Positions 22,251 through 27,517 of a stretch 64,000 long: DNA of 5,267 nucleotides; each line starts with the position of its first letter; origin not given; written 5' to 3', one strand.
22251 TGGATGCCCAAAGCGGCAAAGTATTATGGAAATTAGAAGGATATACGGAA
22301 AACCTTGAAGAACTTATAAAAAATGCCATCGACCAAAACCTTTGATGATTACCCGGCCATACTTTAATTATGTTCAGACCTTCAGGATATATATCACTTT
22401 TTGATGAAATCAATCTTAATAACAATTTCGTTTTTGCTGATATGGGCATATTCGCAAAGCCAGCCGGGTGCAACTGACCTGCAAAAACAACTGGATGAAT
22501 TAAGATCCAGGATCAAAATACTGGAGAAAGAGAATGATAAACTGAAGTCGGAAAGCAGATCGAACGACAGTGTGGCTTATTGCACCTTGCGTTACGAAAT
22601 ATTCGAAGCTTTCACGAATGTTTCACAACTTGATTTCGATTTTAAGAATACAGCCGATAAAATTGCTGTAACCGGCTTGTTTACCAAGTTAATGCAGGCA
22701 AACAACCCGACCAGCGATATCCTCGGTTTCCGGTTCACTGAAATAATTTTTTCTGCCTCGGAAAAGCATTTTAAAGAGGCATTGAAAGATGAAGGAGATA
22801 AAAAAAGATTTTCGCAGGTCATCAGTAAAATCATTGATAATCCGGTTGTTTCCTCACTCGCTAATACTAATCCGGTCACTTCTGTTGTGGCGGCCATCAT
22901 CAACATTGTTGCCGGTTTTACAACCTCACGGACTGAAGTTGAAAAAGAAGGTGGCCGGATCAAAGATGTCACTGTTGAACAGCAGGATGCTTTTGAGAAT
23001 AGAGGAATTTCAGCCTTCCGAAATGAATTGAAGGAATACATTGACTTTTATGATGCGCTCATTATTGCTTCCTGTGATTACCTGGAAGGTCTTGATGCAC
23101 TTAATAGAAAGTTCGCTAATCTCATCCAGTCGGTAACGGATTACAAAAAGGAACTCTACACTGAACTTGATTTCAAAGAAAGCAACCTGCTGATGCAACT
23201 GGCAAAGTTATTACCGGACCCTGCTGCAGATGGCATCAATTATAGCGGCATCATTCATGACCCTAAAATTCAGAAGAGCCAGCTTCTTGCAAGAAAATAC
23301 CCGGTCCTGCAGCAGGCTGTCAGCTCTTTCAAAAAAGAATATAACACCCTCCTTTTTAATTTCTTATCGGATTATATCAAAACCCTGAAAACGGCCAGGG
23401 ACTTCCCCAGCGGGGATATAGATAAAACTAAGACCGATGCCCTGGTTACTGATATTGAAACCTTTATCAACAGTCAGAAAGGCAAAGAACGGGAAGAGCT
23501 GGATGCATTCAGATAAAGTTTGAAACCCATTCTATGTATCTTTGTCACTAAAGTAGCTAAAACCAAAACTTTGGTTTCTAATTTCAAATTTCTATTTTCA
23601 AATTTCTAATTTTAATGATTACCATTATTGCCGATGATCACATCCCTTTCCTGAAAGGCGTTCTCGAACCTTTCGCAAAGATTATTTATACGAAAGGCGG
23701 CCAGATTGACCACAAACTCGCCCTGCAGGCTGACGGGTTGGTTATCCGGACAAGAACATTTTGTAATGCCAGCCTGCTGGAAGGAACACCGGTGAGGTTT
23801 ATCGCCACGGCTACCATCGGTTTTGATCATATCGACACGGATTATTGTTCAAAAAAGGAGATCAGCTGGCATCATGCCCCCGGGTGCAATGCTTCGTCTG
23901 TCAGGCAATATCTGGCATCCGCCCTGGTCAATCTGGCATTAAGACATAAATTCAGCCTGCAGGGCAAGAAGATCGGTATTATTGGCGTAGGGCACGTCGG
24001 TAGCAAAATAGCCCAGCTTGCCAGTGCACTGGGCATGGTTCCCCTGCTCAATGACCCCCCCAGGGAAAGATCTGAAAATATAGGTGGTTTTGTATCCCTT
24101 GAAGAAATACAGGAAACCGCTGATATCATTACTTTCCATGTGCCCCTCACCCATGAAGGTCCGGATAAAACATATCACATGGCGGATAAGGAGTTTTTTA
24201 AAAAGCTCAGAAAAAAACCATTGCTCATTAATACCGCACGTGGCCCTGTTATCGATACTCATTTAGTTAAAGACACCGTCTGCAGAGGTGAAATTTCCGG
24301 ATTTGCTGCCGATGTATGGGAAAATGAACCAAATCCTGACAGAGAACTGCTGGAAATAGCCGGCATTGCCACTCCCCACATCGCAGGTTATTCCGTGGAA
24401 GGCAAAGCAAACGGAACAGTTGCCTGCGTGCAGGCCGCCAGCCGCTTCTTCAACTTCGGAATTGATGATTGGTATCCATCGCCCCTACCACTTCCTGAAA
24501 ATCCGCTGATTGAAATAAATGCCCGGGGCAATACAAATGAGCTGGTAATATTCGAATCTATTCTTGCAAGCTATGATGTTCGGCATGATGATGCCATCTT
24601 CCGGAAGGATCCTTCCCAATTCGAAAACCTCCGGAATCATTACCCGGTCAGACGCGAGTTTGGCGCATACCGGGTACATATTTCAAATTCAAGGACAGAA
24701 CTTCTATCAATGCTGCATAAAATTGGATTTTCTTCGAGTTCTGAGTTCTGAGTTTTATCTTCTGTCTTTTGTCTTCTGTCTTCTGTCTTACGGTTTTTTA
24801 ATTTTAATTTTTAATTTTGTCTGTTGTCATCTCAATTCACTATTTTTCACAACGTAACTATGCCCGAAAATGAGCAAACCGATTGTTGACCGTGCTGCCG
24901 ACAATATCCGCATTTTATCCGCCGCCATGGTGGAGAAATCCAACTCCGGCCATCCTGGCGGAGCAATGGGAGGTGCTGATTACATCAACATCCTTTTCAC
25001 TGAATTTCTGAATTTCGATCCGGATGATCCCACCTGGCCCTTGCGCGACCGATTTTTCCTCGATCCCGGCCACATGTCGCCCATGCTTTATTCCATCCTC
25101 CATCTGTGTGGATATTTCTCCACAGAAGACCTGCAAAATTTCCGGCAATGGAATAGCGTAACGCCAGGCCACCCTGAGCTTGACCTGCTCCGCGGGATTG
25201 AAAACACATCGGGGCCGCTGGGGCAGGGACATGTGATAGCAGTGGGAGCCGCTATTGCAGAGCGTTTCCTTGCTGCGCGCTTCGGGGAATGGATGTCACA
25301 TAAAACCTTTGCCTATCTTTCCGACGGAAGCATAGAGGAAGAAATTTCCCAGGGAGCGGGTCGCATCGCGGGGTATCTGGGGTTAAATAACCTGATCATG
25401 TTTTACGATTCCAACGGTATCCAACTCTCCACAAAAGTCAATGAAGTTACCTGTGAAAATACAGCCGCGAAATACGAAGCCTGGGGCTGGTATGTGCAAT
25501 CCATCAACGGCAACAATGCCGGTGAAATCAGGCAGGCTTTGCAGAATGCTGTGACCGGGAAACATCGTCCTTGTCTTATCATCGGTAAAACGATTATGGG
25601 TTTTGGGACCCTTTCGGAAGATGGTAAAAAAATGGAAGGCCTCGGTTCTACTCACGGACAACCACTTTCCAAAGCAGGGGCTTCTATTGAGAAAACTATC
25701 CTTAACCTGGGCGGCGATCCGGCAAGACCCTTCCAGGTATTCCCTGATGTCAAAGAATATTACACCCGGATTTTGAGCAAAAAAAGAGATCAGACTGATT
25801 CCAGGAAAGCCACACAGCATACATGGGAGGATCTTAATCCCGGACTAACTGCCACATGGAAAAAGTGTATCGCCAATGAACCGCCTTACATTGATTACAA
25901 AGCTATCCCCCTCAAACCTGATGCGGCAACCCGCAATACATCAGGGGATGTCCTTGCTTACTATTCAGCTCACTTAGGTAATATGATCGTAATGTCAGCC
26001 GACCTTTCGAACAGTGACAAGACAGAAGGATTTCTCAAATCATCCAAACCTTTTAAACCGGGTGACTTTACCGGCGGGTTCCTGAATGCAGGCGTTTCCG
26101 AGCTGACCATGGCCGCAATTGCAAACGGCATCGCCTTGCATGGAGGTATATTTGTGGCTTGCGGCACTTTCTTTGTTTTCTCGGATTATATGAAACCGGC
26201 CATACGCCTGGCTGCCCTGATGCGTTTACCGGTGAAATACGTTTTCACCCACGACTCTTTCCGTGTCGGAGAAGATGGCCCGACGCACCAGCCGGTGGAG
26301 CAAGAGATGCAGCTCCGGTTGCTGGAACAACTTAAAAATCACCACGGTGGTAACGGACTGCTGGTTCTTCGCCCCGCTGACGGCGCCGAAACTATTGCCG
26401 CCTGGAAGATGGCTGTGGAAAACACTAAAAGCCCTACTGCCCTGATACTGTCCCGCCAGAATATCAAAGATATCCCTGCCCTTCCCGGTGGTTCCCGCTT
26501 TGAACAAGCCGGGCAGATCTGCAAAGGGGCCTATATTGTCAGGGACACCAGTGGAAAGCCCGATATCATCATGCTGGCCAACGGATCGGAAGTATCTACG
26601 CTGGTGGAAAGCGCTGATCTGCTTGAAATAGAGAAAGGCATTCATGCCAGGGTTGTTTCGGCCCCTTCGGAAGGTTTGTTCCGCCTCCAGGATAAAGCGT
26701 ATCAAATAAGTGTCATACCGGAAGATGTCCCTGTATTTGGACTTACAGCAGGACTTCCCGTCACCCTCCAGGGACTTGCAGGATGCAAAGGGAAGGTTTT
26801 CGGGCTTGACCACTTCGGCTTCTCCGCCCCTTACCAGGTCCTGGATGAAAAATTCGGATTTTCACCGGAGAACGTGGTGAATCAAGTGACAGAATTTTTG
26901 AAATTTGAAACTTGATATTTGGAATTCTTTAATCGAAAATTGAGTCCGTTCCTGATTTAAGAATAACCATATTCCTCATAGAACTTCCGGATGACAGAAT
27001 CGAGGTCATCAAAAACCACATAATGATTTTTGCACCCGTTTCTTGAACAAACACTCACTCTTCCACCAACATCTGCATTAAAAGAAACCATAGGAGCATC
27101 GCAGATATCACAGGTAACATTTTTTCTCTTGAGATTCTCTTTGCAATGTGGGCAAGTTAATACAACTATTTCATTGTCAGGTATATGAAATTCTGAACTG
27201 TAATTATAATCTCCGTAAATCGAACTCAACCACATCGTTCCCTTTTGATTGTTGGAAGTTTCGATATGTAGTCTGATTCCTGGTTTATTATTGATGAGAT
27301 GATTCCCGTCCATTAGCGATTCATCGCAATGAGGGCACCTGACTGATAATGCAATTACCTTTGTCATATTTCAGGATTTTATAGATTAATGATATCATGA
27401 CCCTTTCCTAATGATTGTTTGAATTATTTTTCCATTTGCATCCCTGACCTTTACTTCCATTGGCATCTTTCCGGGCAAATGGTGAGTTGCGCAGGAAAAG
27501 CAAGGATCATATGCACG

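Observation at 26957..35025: Mvh-type [NiFe] hydrogenase operon wired to a Qmo-like membrane module instead of HdrBC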

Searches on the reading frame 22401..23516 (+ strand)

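Call 34: search_protein_families(library=pfam, proteins=[window:22401-23516:+], max_evalue=0.001)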
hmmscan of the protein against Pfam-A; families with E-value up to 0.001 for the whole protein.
window:22401-23516:+ (371 aa): 1 family
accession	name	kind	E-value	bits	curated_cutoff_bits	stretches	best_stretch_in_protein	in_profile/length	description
PF10224.14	DUF2205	-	0.00042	20.8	26.7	0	24-53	25-54/75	Short coiled-coil protein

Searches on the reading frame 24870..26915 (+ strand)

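Call 3: search_protein_families(library=pfam, proteins=[window:24870-26915:+], max_evalue=0.01)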
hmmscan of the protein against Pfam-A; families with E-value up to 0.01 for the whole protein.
window:24870-26915:+ (681 aa): 4 families
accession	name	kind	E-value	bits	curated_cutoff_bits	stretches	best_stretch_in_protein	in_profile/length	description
PF00456.26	Transketolase_N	-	2.3e-84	283.7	22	1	8-337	4-332/334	Transketolase, thiamine diphosphate binding domain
PF02779.29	Transket_pyr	-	1.9e-41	142.1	27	1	353-532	4-172/174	Transketolase, pyrimidine binding domain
PF22613.1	Transketolase_C_1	-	6.2e-30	104.1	27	1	553-664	1-112/113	Transketolase-like TK C-terminal domain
PF02780.25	Transketolase_C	-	2.8e-06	27.7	25.9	1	562-669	8-124/124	Transketolase, C-terminal domain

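Call 4: search_protein_families(library=ncbifam, proteins=[window:24870-26915:+], max_evalue=0.01)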
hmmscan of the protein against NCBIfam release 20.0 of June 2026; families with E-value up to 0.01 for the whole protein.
window:24870-26915:+ (681 aa): 7 families
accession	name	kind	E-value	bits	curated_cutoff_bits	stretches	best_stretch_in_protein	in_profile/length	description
TIGR00232.1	tktlase_bact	equivalog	1.7e-178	595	682.25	1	10-676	4-652/654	transketolase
NF004558.0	PRK05899.2-4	equivalog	8.3e-143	477.1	788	1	8-676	5-649/651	transketolase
NF004559.0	PRK05899.2-5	equivalog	5.7e-67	226.3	488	1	7-598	19-536/627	transketolase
NF004556.0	PRK05899.2-2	equivalog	5e-64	216.7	575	1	15-677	26-638/639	transketolase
TIGR00759.1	aceE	equivalog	5.7e-13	47.7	859.9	1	11-191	80-266/885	pyruvate dehydrogenase (acetyl-transferring), homodimeric type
TIGR03186.1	AKGDH_not_PDH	exception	1.6e-06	26.7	1408.3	1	19-209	88-286/889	alpha-ketoglutarate dehydrogenase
TIGR00204.1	dxs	equivalog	0.00024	19.8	465.95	1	404-597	354-527/616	1-deoxy-D-xylulose-5-phosphate synthase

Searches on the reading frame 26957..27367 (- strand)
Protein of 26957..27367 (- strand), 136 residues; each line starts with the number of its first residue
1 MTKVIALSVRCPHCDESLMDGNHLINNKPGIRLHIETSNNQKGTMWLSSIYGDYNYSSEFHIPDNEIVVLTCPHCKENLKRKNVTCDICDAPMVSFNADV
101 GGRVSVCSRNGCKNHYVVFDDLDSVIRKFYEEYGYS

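Call 3: search_protein_families(library=pfam, proteins=[window:26957-27367:-], max_evalue=0.01)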
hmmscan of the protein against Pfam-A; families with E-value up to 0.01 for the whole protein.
window:26957-27367:- (136 aa): 5 families
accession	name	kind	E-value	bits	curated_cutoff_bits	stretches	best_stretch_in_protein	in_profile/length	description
PF13248.11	Zn_ribbon_3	-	2.5e-05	24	27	1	71-92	4-25/26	zinc-ribbon domain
PF25412.1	zf-C2H2_ZNF592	-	0.0038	17.5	27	0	5-48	3-41/45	ZNF592-like C2H2 zinc finger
PF13408.12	Zn_ribbon_recom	-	0.004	17.9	25.3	0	84-126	6-53/58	Recombinase zinc beta ribbon domain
PF25207.1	DUF7837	-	0.004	17.6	27.8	0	10-26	7-23/47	Domain of unknown function (DUF7837)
PF12773.13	DZR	-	0.0062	17.1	27.3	0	72-107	1-27/45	Double zinc ribbon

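Call 4: search_protein_families(library=ncbifam, proteins=[window:26957-27367:-], max_evalue=0.01)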
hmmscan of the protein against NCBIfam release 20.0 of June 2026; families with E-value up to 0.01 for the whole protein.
window:26957-27367:- (136 aa): 1 family
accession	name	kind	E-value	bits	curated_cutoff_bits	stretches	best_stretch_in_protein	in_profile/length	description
NF011481.0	PRK14890.1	equivalog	0.0083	16.1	61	0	57-82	14-41/61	putative Zn-ribbon RNA-binding protein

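Call 97: search_solved_structures(query=window:26957-27367:-, max_evalue=10)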
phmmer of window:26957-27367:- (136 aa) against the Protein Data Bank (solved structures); distinct sequences matched with E-value up to 10: 3.
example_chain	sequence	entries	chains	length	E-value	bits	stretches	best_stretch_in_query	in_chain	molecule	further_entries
5mnj_D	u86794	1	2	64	0.83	12.6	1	69-91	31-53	Protein Mdm4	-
2vje_B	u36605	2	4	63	0.85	12.6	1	69-91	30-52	MDM4 PROTEIN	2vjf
7mla_A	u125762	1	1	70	0.88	12.5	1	69-91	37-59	Protein Mdm4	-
